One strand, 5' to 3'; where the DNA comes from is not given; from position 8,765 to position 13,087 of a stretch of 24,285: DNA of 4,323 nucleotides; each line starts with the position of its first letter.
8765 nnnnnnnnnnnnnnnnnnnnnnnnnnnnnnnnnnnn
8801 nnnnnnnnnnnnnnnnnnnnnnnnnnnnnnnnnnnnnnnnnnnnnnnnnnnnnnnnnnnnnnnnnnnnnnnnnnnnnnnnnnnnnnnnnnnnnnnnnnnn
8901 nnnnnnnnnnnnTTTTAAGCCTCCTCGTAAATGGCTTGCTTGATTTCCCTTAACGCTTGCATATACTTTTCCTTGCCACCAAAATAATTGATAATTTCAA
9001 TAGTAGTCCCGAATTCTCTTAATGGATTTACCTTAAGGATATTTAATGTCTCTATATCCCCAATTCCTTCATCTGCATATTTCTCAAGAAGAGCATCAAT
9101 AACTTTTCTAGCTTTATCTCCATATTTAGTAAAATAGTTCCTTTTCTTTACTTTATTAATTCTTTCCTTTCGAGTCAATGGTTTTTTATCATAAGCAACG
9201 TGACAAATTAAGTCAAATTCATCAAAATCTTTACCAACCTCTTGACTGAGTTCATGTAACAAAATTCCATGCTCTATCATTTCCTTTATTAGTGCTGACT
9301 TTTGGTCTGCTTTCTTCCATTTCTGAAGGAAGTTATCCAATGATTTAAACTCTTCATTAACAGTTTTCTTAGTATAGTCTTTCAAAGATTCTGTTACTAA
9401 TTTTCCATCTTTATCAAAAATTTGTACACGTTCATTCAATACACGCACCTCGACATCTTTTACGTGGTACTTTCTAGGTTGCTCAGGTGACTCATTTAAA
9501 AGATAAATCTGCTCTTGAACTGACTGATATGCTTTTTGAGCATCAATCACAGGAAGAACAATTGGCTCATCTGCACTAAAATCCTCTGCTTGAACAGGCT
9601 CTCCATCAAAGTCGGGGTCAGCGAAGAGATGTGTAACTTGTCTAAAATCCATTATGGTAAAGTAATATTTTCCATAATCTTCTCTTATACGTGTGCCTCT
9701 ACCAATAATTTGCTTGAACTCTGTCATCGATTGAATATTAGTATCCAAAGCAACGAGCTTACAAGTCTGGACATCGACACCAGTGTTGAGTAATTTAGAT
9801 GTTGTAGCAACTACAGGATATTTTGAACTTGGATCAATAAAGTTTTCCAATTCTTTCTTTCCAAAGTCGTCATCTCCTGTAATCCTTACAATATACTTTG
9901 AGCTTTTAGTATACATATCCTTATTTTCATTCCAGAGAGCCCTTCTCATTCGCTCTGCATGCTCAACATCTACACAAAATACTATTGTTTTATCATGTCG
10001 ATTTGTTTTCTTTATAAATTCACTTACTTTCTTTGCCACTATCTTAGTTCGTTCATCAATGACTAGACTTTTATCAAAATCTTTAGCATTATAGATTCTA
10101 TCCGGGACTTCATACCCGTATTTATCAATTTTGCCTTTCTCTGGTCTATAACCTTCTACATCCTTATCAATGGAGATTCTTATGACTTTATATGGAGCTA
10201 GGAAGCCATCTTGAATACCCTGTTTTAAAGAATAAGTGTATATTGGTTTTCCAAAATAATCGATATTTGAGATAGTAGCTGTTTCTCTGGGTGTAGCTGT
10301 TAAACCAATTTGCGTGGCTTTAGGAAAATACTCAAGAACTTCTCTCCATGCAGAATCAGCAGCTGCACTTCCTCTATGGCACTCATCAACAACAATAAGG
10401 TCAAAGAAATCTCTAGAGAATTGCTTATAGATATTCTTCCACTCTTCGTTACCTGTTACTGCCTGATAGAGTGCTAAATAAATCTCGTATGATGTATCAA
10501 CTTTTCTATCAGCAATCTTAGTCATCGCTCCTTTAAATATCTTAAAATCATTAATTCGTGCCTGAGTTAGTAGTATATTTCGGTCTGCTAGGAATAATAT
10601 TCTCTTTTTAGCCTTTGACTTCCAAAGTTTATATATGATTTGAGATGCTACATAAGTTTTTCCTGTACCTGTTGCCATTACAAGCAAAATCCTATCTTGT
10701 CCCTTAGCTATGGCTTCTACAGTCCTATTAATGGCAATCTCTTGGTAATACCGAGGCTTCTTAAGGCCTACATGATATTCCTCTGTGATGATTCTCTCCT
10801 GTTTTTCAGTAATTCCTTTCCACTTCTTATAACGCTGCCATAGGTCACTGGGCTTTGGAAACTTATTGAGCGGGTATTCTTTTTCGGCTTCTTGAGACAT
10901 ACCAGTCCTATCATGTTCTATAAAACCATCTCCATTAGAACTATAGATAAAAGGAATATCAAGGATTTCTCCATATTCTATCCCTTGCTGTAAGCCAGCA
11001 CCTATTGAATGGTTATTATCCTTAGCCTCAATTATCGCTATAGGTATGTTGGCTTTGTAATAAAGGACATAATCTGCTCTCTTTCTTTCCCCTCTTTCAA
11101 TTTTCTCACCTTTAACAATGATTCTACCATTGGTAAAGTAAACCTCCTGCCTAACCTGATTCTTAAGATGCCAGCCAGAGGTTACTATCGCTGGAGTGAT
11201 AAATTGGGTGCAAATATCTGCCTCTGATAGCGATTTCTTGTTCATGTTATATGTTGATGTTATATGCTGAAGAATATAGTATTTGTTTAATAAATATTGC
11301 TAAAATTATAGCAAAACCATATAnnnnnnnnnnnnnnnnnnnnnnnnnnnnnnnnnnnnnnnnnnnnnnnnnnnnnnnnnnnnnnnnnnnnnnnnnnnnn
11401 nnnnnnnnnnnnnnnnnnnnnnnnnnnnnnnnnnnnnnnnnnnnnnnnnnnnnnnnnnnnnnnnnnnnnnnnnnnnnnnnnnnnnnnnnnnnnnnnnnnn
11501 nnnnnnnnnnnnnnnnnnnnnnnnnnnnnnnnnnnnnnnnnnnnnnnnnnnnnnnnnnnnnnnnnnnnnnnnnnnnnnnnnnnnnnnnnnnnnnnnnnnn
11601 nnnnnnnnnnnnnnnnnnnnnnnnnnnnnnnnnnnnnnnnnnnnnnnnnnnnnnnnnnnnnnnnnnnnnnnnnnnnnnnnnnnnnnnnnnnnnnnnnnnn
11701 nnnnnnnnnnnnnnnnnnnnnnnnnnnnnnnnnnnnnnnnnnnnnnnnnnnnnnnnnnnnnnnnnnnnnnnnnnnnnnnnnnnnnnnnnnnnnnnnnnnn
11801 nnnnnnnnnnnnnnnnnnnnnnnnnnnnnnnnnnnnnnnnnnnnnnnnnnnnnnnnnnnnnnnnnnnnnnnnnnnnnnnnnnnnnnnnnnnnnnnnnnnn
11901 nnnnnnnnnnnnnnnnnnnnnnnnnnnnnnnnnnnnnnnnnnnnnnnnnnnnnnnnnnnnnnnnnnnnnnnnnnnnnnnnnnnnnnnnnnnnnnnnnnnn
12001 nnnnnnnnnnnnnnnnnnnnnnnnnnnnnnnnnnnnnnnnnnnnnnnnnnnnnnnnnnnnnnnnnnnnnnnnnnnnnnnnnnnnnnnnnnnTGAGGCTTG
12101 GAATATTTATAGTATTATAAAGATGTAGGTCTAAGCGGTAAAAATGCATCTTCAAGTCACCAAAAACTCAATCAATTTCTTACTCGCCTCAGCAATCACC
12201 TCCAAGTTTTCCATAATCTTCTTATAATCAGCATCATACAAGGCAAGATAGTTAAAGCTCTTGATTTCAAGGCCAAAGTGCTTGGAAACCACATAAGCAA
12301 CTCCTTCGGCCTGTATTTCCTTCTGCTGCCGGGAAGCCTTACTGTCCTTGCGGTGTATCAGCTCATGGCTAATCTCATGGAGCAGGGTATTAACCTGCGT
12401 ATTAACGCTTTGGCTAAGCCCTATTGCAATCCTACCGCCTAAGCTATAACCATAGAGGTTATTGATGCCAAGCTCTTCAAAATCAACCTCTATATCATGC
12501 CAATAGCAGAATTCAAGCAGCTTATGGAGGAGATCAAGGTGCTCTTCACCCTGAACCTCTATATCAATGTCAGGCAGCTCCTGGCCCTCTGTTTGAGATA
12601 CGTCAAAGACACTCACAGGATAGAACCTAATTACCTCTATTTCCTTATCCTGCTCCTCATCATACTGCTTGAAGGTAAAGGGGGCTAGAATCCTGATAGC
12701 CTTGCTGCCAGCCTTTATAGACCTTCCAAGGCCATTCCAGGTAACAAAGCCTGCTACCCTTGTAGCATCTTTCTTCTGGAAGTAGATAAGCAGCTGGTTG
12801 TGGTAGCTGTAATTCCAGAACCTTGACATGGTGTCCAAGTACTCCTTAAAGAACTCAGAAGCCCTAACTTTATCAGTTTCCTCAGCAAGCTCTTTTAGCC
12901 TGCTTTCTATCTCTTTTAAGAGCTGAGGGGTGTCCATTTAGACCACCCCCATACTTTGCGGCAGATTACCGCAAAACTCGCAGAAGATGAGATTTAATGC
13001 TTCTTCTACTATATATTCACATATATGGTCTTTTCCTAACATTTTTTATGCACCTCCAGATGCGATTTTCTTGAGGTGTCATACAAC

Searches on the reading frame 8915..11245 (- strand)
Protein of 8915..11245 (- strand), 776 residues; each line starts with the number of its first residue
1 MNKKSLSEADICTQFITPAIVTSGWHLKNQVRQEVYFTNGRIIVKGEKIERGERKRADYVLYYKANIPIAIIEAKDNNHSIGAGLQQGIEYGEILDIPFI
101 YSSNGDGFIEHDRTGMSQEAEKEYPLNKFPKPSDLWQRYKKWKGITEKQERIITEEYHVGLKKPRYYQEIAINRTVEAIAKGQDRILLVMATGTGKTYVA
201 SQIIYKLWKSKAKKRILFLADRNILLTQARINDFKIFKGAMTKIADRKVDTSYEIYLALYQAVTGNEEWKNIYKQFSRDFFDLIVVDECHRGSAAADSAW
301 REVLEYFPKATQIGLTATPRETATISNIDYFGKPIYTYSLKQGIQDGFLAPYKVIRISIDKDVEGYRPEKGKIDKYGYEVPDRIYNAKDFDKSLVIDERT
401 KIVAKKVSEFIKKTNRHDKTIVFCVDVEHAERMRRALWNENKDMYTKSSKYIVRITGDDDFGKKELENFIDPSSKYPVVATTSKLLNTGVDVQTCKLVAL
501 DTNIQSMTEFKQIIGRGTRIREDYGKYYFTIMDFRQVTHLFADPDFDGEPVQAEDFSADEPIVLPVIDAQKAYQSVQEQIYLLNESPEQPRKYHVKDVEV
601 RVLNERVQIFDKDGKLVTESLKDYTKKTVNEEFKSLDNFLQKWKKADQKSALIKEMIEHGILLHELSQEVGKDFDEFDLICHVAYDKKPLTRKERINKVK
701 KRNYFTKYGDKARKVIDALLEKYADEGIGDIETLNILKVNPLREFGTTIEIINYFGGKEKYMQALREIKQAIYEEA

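Call 91: search_protein_families(library=pfam, proteins=[window:8915-11245:-], max_evalue=0.001)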
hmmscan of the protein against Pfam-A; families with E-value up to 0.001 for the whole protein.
window:8915-11245:- (776 aa): 8 families
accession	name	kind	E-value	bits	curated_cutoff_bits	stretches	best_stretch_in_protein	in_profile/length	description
PF04851.21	ResIII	-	7.8e-45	153.2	22.5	1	162-320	2-163/164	Type III restriction enzyme, res subunit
PF08463.15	EcoEI_R_C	-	4.8e-32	111.7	24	1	619-773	1-163/163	EcoEI R protein C-terminal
PF18766.7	SWI2_SNF2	-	1.9e-18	67.4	26.7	1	167-352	1-188/221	SWI2/SNF2 ATPase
PF00270.35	DEAD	-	6.5e-11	42.7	26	1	174-322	6-163/167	DEAD/DEAH box helicase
PF04313.20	HSDR_N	-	8.8e-07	29.4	25.1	1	49-109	120-188/198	Type I restriction enzyme R protein N terminus (HSDR_N)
PF00271.37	Helicase_C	-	1.7e-06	28.7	23.5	1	406-520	5-109/110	Helicase conserved C-terminal domain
PF13588.12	HSDR_N_2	-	0.00013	22.4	25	1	51-109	33-92/110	Type I restriction enzyme R protein N terminus (HSDR_N)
PF09210.16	BE_C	-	0.0006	20.6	25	0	208-267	18-77/101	1,4-alpha-glucan branching enzyme, C-terminal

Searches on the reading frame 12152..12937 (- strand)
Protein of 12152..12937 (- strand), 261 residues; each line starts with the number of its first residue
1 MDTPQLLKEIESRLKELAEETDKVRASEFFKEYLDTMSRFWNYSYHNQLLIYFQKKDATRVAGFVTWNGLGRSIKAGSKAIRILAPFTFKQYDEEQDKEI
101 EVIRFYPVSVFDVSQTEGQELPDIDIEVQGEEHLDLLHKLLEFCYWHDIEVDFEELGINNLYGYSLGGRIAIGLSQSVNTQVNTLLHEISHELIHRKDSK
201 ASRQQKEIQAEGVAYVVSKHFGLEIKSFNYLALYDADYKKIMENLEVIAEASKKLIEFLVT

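Call 16: search_protein_families(library=pfam, proteins=[window:12152-12937:-], max_evalue=0.001)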
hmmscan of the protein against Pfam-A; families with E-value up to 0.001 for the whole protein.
window:12152-12937:- (261 aa): 2 families
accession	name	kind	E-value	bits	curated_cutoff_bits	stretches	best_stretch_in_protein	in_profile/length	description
PF08401.16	ArdcN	-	5e-08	33.6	22.6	1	8-99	13-113/123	N-terminal domain of anti-restriction factor ArdC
PF06114.19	Peptidase_M78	-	8.3e-06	26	22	1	147-251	4-117/123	IrrE N-terminal-like domain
